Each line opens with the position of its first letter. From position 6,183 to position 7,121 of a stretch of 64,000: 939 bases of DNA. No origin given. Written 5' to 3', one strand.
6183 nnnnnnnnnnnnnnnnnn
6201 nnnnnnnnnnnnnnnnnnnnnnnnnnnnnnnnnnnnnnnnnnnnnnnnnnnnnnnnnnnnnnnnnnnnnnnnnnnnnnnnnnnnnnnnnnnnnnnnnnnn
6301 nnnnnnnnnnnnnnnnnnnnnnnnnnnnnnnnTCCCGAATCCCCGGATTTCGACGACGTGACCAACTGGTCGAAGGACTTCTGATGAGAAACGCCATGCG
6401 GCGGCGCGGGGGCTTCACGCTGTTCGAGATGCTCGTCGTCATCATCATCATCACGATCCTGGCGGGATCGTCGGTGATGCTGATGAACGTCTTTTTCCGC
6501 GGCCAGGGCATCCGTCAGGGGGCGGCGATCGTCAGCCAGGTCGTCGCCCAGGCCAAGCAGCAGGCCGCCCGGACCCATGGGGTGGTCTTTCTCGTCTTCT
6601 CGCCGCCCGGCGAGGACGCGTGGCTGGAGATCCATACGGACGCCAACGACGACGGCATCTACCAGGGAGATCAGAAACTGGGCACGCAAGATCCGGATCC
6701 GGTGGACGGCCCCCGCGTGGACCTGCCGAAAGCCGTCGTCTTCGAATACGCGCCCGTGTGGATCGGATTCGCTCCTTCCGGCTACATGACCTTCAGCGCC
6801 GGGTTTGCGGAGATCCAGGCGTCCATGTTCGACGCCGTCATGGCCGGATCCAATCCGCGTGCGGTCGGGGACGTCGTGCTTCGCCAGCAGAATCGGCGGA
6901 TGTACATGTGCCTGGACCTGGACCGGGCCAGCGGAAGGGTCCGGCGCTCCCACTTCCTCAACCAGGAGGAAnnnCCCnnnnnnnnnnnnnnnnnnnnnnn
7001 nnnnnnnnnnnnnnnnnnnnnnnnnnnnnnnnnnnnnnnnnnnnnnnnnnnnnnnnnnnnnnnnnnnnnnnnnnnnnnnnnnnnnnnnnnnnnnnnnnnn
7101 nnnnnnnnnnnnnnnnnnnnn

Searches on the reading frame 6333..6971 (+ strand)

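Call 18: search_protein_families(library=pfam, proteins=[window:6333-6971:+], max_evalue=0.0001)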
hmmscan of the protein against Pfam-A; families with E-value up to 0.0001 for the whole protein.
window:6333-6971:+ (213 aa): 1 family
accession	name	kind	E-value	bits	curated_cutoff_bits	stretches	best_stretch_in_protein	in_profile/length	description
PF07963.17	N_methyl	-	2.9e-07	30.2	21.2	1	22-46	1-25/27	Prokaryotic N-terminal methylation motif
